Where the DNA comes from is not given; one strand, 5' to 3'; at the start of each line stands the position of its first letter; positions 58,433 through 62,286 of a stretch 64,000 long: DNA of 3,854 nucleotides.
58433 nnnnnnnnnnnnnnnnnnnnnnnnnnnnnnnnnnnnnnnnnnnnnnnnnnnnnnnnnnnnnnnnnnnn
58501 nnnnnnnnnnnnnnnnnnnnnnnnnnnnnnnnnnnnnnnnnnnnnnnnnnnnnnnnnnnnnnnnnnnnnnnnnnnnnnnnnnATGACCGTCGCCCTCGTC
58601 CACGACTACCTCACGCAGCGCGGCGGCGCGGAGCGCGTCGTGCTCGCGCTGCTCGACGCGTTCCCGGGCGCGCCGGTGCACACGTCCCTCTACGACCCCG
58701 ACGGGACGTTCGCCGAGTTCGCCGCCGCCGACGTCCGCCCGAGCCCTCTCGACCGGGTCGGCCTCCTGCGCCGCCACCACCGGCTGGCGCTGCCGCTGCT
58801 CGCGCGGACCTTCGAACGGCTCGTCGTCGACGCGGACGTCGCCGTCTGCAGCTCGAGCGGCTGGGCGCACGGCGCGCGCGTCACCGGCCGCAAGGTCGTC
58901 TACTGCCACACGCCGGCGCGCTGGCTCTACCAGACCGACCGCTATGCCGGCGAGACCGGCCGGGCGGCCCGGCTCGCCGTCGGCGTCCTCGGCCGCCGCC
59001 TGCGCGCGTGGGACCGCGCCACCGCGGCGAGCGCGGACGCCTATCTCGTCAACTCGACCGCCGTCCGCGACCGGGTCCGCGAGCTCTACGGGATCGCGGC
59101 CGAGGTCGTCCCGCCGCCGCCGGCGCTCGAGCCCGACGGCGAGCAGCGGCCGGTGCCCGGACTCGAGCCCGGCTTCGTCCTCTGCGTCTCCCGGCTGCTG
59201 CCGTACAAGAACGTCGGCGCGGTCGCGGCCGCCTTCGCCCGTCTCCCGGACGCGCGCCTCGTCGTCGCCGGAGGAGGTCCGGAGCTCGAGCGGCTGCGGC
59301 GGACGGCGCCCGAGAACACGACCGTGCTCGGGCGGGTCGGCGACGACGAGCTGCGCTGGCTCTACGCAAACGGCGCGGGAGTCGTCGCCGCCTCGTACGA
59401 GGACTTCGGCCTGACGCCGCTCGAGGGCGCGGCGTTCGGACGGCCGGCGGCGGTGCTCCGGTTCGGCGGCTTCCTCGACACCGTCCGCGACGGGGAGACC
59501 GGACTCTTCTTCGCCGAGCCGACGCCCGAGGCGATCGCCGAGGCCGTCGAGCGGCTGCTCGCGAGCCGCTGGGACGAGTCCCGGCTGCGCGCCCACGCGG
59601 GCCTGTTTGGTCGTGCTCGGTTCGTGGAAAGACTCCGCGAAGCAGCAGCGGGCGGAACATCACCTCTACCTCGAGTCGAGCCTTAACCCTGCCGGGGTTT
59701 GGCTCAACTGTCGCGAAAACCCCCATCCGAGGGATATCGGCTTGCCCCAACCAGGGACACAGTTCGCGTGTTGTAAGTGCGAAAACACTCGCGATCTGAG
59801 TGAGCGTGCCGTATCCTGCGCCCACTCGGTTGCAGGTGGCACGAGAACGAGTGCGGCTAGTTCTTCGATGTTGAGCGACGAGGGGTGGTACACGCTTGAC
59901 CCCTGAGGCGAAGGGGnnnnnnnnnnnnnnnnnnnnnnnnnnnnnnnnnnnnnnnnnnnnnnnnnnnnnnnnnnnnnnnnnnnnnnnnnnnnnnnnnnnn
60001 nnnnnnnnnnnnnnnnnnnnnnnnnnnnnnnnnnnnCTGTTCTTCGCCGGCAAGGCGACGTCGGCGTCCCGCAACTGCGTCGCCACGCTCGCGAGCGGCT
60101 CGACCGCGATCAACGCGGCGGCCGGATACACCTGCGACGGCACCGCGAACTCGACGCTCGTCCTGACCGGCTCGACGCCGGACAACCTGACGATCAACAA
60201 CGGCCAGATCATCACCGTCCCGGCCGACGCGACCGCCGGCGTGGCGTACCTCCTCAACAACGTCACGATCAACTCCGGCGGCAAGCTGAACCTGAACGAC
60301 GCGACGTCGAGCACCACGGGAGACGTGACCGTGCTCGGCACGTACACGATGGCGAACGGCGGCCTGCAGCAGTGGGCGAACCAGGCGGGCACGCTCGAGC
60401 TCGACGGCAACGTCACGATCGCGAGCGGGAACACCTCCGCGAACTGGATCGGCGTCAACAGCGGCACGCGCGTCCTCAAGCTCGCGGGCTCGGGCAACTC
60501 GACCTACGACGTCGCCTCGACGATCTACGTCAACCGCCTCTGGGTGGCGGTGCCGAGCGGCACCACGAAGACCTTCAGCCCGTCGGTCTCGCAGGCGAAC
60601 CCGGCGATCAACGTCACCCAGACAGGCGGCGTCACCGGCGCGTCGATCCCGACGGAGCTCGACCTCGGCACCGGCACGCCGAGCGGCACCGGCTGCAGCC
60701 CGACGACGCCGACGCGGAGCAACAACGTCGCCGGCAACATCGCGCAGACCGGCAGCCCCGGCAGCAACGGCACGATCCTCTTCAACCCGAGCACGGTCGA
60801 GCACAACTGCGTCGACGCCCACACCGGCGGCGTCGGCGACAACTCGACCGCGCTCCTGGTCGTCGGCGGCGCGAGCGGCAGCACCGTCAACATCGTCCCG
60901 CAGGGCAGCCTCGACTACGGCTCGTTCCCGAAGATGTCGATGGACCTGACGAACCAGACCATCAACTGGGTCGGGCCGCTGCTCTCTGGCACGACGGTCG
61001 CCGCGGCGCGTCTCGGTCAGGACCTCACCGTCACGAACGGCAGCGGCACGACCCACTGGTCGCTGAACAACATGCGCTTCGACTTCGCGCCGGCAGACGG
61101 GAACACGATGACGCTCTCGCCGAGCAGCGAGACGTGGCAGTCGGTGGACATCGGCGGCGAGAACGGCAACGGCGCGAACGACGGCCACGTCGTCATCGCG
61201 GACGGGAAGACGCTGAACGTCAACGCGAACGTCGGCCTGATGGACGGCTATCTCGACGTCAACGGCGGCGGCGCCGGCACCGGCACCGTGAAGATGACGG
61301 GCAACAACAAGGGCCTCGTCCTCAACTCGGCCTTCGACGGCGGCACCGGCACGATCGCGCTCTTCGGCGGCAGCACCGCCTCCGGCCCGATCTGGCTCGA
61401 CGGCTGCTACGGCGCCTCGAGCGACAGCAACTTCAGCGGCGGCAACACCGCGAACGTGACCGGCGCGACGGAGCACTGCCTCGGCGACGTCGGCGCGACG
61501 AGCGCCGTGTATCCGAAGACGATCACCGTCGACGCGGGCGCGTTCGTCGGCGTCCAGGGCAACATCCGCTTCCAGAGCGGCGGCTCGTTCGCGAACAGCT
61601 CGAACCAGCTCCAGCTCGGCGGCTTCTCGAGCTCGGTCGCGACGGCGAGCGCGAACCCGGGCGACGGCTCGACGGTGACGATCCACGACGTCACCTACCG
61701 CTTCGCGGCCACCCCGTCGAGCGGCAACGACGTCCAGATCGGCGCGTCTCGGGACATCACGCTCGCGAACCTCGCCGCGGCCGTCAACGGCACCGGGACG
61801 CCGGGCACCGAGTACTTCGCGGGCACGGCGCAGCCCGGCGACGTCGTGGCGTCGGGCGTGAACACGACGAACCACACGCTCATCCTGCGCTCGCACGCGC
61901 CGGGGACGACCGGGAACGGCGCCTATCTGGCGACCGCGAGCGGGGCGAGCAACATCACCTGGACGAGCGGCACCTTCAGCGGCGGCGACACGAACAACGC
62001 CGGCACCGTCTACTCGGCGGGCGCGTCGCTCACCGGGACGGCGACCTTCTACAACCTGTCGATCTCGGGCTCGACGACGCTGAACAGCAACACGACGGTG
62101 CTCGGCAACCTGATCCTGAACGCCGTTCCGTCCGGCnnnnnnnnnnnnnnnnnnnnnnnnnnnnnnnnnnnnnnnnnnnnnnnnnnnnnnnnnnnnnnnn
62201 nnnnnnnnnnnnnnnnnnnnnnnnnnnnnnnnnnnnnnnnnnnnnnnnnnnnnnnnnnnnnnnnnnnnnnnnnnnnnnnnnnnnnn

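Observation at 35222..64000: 24-kb one-strand glycan-assembly locus plus an adjacent giant surface protein: candidate protein (S-layer/adhesin) glycosylation system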

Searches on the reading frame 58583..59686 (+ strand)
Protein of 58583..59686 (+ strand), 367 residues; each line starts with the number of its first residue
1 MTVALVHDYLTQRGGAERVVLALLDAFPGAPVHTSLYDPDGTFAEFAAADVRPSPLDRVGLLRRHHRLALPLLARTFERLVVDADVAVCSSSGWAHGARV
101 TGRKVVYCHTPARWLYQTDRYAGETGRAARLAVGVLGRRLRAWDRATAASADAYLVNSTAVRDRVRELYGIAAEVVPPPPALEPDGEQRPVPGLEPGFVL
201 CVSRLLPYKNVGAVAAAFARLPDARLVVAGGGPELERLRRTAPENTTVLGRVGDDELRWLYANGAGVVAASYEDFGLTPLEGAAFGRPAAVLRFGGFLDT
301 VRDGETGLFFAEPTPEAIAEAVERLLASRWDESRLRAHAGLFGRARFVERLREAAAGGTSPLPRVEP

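Call 10: search_protein_families(library=pfam, proteins=[window:58583-59686:+], max_evalue=10)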
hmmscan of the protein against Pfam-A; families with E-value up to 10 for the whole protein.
window:58583-59686:+ (367 aa): 4 families
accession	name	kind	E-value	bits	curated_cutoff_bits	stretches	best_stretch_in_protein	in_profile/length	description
PF00534.26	Glycos_transf_1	-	1.3e-24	87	26.4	1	195-334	14-162/172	Glycosyl transferases group 1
PF13692.12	Glyco_trans_1_4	-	2e-21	77.2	27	1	199-327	4-141/142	Glycosyl transferases group 1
PF13439.12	Glyco_transf_4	-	6.6e-10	39.7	28.5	1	14-178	2-164/170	Glycosyltransferase Family 4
PF13579.12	Glyco_trans_4_4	-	1.5e-05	25.9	29.7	1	14-176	1-155/158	Glycosyl transferase 4-like domain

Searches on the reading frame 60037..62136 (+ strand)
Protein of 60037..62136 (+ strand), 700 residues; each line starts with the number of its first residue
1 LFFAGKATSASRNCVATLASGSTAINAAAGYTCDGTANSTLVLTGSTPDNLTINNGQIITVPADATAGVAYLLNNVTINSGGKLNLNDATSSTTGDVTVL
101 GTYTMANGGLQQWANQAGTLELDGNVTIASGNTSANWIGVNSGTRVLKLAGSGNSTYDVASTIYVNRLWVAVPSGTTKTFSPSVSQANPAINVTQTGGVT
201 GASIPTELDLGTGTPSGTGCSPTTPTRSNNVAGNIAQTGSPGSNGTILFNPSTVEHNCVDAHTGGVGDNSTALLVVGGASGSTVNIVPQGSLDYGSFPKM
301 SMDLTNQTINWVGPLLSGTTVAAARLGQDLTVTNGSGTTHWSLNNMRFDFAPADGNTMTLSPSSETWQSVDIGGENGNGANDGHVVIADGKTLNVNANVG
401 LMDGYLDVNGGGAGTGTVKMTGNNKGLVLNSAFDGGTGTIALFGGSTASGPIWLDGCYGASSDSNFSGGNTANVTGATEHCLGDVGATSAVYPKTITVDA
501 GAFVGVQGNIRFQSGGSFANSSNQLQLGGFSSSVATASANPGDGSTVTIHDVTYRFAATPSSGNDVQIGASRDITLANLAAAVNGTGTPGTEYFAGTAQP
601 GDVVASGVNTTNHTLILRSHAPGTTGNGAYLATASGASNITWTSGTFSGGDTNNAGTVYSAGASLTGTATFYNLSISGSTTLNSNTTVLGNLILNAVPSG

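Call 79: predict_structure(protein=window:60037-62136:+)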
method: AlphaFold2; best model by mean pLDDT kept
length: 700 residues; sequences in the alignment: 1
mean_pLDDT: 37.8   pTM: 0.30
mean pLDDT of the five models: 37.8, 36.0, 32.6, 32.4, 28.6
residues with pLDDT >= 90: 0; 70-90: 0; 50-70: 64; < 50: 636
segments of 3 or more residues with pLDDT < 50: 1-42, 44-47, 62-71, 88-103, 105-283, 287-308, 310-663, 698-700
pLDDT, mean of each block of 10 residues (from residue 1): 33 41 35 39 50 59 43 55 51 42 46 43 39 34 40 35 37 36 31 32 32 32 30 37 44 33 30 40 47 35 44 38 36 37 34 33 32 29 35 38 38 39 39 37 35 35 32 29 29 32 30 32 31 32 33 34 34 27 29 32 35 37 35 41 40 42 49 56 57 52
secondary structure, 60 per line:
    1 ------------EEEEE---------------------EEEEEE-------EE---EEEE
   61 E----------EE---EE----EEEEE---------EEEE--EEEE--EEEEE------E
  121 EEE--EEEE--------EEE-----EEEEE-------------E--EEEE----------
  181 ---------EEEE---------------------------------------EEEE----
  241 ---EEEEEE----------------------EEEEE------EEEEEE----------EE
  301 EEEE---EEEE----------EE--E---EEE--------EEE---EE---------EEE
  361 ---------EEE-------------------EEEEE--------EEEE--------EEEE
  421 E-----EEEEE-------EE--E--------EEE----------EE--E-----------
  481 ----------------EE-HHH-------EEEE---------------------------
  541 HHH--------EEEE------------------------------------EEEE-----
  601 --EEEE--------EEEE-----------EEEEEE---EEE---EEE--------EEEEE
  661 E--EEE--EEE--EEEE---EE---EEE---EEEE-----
elements in order (helices of 4 or more, strands of 3 or more residues): E13-17 E39-44 E57-61 E83-87 E97-100 E103-106 E109-113 E120-123 E126-129 E138-140 E146-150 E167-170 E190-193 E233-236 E244-249 E272-276 E283-288 E299-304 E308-311 E330-332 E341-343 E358-360 E370-372 E392-396 E405-408 E417-421 E427-431 E452-454 E510-513 E552-555 E592-595 E603-606 E615-618 E630-635 E639-641 E645-647 E656-661 E664-666 E669-671 E674-677 E686-688 E692-695
